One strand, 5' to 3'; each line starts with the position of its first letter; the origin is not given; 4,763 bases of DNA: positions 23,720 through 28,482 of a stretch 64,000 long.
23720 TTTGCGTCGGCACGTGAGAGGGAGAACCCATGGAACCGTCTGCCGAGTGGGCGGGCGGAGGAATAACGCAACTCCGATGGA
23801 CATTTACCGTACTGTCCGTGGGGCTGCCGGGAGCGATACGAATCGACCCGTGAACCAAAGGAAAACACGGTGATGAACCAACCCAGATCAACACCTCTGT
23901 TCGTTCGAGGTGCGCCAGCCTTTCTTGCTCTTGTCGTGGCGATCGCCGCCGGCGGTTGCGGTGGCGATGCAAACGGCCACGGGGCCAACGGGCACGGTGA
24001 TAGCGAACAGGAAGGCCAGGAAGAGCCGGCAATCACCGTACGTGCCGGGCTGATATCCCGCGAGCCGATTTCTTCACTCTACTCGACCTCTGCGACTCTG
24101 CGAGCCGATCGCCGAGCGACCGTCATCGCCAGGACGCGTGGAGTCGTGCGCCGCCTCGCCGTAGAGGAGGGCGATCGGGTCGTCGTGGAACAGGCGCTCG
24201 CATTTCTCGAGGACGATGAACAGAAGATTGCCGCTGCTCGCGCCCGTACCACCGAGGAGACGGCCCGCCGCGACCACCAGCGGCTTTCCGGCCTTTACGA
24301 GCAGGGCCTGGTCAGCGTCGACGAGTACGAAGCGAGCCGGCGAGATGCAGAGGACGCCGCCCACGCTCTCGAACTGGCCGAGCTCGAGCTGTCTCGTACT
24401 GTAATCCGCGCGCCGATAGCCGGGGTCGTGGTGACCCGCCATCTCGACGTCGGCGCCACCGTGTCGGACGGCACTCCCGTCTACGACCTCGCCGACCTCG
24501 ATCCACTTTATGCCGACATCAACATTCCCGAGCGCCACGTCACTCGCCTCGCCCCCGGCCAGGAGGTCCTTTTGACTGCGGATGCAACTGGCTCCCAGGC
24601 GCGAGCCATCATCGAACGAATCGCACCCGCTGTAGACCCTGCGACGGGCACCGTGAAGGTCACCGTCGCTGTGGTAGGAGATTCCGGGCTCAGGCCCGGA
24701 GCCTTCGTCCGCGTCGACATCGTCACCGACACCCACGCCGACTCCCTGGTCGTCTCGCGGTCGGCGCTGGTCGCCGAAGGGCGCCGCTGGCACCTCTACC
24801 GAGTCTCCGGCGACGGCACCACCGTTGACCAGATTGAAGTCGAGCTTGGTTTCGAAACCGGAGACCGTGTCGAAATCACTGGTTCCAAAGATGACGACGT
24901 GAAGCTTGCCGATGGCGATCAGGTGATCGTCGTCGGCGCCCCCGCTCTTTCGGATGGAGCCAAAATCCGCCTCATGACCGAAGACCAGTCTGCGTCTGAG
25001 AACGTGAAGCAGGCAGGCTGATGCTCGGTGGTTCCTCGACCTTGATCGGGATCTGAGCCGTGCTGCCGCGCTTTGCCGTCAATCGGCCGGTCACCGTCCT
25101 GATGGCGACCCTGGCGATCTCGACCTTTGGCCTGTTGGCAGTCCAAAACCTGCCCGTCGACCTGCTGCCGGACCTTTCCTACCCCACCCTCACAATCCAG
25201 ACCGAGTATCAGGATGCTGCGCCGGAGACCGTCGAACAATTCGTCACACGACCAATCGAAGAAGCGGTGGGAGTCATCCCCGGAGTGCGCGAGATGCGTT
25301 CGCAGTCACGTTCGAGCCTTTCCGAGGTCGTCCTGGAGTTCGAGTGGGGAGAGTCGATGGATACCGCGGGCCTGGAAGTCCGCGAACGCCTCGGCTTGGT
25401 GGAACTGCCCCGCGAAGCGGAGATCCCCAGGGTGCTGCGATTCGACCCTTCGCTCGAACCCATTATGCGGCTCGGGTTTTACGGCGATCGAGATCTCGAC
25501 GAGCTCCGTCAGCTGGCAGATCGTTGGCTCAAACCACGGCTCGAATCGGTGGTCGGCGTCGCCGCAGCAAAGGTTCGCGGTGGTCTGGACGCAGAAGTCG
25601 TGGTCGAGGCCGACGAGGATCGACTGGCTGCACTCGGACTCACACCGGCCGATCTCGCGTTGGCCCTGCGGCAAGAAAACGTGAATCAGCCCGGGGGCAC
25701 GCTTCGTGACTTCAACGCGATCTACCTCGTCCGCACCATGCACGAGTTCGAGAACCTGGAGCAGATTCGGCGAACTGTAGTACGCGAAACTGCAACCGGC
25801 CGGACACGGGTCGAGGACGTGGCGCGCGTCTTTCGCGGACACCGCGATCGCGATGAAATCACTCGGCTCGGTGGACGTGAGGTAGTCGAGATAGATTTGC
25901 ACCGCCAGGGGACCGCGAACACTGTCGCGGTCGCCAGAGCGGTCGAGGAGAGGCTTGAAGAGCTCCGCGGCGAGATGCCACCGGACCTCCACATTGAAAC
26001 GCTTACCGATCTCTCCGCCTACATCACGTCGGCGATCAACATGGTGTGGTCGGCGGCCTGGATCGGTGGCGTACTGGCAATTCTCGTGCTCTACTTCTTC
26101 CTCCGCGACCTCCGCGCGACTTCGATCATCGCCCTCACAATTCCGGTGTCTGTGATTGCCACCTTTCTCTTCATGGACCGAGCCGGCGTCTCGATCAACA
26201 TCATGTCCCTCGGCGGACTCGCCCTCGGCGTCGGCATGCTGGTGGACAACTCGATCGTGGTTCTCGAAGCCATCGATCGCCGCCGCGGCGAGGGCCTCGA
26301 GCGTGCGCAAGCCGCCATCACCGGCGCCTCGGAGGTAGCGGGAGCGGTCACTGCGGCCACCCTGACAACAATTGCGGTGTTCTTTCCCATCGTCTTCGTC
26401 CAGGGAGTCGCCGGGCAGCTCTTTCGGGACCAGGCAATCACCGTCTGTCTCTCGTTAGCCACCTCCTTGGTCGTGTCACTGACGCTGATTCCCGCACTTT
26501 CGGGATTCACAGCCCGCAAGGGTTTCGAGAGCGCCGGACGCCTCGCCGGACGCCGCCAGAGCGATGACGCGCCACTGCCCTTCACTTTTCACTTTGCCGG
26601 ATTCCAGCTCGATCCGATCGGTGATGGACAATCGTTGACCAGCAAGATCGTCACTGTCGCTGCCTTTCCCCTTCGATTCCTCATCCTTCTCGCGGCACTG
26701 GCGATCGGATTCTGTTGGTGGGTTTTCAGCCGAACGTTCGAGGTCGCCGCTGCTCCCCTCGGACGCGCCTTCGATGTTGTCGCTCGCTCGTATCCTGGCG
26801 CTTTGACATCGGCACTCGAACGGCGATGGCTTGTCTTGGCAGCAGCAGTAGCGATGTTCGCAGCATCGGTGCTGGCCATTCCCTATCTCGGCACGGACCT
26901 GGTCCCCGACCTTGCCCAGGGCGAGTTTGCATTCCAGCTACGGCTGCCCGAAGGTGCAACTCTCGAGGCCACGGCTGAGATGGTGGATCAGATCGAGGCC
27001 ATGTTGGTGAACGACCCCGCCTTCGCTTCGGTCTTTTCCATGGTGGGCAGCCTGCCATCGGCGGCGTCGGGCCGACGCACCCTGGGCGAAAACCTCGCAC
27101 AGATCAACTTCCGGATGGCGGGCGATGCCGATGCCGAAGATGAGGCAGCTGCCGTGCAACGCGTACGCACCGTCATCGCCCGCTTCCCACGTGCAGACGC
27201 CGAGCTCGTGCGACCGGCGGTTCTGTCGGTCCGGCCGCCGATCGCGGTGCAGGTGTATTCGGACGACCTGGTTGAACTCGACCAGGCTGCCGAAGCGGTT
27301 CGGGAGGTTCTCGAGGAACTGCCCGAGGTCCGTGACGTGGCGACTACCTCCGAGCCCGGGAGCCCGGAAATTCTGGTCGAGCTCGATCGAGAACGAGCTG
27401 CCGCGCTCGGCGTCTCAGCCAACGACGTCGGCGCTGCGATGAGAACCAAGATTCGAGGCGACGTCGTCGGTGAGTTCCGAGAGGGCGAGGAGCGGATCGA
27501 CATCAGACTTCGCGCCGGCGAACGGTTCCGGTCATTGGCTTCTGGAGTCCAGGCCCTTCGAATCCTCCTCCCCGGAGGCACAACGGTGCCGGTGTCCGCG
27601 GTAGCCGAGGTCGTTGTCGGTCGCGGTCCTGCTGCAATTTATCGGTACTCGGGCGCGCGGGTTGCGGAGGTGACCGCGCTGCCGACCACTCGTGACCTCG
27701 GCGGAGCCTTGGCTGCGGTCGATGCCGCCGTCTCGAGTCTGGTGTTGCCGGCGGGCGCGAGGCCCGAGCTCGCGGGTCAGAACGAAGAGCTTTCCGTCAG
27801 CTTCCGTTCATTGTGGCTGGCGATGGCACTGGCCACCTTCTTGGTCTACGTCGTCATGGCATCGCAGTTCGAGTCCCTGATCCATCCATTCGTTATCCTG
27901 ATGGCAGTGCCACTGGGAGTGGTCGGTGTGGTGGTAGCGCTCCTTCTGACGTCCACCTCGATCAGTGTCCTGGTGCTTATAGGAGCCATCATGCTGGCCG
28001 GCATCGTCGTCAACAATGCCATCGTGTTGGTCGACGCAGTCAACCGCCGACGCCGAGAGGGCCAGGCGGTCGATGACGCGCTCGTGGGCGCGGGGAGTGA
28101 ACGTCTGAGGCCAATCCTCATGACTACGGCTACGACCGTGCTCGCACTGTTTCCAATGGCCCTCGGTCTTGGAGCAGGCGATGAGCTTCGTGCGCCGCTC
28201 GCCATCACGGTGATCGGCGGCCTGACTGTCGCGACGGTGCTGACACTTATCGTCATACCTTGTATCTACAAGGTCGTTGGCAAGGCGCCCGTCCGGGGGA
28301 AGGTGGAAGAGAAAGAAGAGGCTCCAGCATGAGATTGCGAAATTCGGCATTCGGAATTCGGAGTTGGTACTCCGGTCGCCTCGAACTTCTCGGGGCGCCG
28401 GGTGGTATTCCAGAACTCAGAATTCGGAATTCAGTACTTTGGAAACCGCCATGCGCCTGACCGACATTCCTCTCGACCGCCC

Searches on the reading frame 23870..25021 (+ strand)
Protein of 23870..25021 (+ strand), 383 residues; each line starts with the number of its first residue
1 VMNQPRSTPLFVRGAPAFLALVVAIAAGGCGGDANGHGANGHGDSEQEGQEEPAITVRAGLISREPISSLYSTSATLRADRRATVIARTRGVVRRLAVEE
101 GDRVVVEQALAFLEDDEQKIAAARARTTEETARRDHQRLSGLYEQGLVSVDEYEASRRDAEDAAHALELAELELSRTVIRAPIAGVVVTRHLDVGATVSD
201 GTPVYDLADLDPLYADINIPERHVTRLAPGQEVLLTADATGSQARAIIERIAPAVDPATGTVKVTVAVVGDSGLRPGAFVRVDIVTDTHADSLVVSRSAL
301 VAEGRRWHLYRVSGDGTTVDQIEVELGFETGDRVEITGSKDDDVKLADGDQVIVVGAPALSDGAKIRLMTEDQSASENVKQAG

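Call 24: search_protein_families(library=pfam, proteins=[window:23870-25021:+], max_evalue=0.001)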
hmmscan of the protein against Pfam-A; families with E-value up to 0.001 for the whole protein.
window:23870-25021:+ (383 aa): 3 families
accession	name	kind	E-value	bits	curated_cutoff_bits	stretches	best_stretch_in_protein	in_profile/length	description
PF16576.10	HlyD_D23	-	1.3e-19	70.8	30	1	80-280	17-214/214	Barrel-sandwich domain of CusB or HlyD membrane-fusion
PF13437.12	HlyD_3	-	2.3e-19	70.5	22.2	1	178-277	1-106/106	HlyD family secretion protein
PF00364.28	Biotin_lipoyl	-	0.0003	21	22.1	0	84-111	44-71/73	Biotin-requiring enzyme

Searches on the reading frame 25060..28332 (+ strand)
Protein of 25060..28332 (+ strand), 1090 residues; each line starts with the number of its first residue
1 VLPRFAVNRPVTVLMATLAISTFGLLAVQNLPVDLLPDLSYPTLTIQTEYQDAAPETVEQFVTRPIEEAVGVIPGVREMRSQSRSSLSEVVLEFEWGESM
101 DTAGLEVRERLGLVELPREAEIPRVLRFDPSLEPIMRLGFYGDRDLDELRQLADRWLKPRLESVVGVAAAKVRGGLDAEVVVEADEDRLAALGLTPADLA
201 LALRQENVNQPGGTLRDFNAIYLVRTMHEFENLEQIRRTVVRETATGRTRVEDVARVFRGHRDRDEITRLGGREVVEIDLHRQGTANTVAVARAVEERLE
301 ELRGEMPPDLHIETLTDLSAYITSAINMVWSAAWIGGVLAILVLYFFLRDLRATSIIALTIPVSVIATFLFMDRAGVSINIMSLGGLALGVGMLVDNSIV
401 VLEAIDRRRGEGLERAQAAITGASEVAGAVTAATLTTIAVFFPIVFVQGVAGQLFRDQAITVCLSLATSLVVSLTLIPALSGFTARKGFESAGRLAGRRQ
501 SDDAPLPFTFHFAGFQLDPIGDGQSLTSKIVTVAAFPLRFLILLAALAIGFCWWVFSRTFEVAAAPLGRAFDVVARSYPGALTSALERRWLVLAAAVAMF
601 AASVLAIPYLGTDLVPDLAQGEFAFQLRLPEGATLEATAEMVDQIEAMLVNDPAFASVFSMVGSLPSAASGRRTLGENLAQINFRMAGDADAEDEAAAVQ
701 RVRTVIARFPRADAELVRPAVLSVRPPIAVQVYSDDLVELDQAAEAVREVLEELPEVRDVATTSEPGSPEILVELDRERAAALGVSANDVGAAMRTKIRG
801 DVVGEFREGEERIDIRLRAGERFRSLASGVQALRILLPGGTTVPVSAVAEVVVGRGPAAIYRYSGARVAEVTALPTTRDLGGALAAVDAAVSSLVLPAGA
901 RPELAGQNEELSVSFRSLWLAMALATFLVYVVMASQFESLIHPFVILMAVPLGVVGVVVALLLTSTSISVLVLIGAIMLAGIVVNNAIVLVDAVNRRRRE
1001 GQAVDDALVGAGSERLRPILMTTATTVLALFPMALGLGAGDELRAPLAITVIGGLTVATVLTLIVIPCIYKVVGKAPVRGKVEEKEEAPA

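Call 24: search_protein_families(library=pfam, proteins=[window:25060-28332:+], max_evalue=0.001)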
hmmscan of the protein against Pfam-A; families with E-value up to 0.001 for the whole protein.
window:25060-28332:+ (1090 aa): 2 families
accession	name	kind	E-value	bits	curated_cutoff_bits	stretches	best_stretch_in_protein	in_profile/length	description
PF00873.25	ACR_tran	-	1.2e-245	818.2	28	2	4-483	3-488/1021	AcrB/AcrD/AcrF family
PF03176.21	MMPL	-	4.9e-11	42.6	20.5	1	331-490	147-308/333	MMPL family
